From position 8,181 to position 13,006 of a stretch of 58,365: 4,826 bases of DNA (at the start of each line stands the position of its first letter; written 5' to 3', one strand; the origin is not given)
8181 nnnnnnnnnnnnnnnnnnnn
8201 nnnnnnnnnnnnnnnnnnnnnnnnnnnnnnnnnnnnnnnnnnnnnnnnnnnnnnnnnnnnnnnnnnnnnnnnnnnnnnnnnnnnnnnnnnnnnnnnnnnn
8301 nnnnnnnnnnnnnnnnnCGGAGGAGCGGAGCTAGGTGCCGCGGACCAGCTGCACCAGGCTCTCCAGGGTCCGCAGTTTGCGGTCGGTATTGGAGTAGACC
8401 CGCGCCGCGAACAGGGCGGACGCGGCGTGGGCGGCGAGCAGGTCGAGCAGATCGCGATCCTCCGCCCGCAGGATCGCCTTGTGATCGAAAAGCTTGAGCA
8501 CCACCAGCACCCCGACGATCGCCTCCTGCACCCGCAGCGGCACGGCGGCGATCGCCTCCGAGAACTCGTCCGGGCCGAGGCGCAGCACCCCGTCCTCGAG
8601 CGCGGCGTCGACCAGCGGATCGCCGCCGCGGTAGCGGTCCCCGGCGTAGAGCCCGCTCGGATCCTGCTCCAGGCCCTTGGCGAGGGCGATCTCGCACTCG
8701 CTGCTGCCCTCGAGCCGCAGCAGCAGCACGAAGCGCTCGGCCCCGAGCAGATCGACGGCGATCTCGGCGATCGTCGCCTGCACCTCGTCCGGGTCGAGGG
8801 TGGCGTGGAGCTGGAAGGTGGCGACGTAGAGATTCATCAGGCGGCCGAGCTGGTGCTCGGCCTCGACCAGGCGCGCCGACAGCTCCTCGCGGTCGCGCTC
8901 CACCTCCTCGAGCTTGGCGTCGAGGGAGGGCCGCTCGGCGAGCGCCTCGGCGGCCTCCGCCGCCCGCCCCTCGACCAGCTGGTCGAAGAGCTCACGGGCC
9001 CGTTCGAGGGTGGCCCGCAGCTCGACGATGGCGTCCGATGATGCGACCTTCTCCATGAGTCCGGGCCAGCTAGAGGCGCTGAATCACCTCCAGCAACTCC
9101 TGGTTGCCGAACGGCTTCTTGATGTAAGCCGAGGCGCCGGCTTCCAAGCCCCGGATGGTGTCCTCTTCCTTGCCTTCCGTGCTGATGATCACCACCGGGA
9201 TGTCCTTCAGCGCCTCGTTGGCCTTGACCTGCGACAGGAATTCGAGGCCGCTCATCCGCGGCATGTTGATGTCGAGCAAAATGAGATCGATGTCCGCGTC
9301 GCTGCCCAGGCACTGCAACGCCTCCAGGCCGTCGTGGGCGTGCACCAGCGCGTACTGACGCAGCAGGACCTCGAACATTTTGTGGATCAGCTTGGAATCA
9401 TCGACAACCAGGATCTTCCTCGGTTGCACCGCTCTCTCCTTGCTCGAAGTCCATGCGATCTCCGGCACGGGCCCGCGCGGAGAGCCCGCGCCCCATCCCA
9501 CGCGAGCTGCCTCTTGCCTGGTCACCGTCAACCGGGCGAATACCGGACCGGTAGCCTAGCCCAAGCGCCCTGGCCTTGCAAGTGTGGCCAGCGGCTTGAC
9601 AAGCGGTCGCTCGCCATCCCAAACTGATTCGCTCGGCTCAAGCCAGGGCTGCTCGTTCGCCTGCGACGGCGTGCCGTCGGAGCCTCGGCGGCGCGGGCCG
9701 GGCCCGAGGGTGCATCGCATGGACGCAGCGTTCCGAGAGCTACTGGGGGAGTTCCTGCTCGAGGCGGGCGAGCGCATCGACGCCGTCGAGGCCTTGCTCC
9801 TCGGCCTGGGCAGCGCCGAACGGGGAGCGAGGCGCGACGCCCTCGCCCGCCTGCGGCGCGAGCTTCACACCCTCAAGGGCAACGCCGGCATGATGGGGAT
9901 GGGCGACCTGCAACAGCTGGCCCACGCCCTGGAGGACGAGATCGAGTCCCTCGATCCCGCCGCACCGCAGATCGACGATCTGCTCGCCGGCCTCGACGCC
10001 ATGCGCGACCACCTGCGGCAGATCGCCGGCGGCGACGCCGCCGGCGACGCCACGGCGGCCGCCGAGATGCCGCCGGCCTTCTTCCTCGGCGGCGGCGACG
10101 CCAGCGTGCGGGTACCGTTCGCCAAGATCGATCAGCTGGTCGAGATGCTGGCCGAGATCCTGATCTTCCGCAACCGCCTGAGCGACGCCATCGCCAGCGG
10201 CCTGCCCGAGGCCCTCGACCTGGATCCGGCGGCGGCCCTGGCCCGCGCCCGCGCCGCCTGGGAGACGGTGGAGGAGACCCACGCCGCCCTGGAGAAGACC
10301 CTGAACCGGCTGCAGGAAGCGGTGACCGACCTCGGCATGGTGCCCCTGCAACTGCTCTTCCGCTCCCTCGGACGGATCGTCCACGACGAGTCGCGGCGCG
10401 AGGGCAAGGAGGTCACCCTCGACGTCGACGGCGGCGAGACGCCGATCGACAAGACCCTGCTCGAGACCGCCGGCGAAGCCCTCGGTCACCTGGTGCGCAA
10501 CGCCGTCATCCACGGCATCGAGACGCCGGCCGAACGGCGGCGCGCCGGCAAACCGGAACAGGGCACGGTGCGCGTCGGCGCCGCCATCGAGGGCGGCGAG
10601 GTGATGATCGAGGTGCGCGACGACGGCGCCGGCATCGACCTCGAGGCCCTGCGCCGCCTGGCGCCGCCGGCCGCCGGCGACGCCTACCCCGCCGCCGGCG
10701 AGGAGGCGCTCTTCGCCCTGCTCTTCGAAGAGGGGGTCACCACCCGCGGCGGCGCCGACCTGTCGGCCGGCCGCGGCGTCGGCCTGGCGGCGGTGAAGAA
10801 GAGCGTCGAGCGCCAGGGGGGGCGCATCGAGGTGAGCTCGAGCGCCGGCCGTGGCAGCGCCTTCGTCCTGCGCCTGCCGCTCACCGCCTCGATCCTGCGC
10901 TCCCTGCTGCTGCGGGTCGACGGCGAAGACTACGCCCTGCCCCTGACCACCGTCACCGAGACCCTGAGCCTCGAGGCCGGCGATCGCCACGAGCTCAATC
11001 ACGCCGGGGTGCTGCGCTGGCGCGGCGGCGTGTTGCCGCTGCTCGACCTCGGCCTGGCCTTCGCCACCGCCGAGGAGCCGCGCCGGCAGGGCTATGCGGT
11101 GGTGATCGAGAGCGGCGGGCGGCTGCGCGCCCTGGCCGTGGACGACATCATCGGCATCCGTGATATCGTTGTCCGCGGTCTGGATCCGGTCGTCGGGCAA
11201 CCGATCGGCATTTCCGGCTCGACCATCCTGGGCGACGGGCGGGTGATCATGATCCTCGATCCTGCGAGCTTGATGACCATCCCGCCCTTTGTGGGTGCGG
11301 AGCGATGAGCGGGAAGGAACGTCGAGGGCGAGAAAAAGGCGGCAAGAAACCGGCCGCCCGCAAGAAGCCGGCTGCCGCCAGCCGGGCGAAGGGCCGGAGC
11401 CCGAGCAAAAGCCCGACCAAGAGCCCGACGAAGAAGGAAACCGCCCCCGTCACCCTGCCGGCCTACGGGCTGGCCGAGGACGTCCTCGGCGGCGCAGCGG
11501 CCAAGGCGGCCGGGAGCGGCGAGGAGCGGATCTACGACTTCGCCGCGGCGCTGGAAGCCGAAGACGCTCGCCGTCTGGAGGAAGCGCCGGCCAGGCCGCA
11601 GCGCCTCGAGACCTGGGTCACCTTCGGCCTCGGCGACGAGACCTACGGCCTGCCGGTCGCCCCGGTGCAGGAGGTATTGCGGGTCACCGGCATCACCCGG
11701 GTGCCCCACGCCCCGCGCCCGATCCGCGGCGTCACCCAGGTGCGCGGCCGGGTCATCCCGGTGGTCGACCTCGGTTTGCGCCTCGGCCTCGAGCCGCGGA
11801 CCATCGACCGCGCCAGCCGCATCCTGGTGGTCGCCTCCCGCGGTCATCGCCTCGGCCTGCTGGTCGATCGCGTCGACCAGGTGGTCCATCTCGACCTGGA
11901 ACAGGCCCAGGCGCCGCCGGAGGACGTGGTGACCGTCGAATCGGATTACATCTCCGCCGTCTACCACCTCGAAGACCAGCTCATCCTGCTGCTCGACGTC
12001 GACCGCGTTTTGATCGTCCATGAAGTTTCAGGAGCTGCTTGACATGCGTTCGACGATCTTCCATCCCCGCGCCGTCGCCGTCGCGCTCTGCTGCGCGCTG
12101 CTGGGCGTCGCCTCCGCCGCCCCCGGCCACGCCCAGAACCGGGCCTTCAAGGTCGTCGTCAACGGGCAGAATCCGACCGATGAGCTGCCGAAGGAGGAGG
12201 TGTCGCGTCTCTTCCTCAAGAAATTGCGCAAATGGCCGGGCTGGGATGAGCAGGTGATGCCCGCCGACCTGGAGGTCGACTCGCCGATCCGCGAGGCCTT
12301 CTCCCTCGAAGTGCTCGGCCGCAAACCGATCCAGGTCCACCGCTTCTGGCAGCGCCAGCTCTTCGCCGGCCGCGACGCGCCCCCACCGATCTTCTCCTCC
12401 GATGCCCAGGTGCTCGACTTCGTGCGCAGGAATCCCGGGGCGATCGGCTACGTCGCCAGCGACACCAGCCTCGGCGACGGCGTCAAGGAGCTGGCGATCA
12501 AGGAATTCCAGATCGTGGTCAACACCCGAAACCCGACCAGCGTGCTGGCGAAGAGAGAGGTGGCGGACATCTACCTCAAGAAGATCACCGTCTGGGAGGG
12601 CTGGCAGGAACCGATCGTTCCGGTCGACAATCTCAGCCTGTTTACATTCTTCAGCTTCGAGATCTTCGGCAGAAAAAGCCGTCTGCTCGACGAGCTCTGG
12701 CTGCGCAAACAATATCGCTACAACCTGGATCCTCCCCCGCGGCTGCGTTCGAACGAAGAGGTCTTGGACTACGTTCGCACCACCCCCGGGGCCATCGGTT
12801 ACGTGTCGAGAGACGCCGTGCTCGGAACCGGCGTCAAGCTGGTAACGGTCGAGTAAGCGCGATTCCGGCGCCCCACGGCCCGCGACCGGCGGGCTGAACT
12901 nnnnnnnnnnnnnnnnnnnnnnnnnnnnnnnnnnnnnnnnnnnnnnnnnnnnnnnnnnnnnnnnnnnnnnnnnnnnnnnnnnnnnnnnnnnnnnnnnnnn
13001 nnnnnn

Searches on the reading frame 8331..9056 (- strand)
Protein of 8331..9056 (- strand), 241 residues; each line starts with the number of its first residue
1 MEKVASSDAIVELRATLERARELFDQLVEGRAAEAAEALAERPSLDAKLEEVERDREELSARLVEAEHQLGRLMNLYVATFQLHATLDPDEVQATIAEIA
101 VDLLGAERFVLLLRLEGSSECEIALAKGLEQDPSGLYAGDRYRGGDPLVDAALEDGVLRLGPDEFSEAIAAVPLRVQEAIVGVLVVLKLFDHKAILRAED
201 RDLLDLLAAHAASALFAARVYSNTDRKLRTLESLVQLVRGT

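Call 73: search_protein_families(library=pfam, proteins=[window:8331-9056:-], max_evalue=0.0001)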
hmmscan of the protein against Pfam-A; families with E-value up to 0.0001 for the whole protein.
window:8331-9056:- (241 aa): 3 families
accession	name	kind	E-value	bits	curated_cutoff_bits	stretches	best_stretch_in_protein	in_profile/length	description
PF13492.12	GAF_3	-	1.2e-10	42.3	27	1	88-215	1-127/129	GAF domain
PF13185.12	GAF_2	-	1.3e-10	42.1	28.6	1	87-215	2-135/136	GAF domain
PF01590.32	GAF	-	1e-08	36.2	22.4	1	88-215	1-133/133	GAF domain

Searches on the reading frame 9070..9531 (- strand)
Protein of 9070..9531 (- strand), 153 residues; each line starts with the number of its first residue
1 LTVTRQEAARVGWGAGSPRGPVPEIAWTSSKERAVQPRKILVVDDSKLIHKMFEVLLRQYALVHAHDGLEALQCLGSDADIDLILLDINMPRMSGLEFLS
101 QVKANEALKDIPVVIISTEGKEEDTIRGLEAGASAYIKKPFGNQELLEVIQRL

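Call 73: search_protein_families(library=pfam, proteins=[window:9070-9531:-], max_evalue=0.0001)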
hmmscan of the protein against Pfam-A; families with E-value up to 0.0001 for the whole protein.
window:9070-9531:- (153 aa): 1 family
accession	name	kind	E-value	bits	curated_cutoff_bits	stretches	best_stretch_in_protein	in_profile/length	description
PF00072.30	Response_reg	-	2.9e-26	92.3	30.2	1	40-150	1-110/111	Response regulator receiver domain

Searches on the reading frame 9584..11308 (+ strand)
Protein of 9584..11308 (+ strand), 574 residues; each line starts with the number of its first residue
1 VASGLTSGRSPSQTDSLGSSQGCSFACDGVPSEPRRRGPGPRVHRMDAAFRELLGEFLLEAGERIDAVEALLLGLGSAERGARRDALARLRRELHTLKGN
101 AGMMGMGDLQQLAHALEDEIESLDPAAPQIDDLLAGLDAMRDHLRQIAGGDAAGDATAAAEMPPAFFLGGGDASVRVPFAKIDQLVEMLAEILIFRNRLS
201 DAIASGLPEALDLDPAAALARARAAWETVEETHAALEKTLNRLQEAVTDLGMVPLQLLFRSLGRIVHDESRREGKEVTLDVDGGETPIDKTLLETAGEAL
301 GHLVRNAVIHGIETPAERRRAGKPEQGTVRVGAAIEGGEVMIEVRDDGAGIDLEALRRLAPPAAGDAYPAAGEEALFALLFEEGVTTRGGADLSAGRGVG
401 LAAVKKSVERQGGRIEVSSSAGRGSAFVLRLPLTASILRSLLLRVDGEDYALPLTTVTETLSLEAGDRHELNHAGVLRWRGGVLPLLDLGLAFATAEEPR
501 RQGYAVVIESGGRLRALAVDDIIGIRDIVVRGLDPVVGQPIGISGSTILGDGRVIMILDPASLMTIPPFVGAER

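Call 73: search_protein_families(library=pfam, proteins=[window:9584-11308:+], max_evalue=0.0001)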
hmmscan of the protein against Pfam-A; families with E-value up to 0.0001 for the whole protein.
window:9584-11308:+ (574 aa): 4 families
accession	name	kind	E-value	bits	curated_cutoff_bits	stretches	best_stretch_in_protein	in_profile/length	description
PF01584.24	CheW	-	2.8e-26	92.2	23.5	1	441-564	3-134/138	CheW-like domain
PF02518.31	HATPase_c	-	1.5e-17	64.4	26.4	1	299-434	9-110/111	Histidine kinase-, DNA gyrase B-, and HSP90-like ATPase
PF01627.28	Hpt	-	2.2e-14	53.9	24.6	1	52-142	1-83/84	Hpt domain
PF02895.20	H-kinase_dim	-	1.4e-06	29.1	23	1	174-248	3-66/68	Signal transducing histidine kinase, homodimeric domain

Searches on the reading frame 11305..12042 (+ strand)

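Call 73: search_protein_families(library=pfam, proteins=[window:11305-12042:+], max_evalue=0.0001)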
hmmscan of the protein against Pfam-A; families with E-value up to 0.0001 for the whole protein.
window:11305-12042:+ (245 aa): 1 family
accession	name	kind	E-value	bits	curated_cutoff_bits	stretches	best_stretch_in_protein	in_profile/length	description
PF01584.24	CheW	-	1.3e-35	122.4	23.5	1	104-236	2-134/138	CheW-like domain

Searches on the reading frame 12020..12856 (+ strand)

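Call 73: search_protein_families(library=pfam, proteins=[window:12020-12856:+], max_evalue=0.0001)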
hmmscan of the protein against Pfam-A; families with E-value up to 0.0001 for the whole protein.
window:12020-12856:+ (278 aa): 1 family
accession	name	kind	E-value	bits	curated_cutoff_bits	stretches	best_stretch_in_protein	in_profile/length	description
PF12849.12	PBP_like_2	-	7.9e-06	26.3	27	0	158-267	89-189/267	PBP superfamily domain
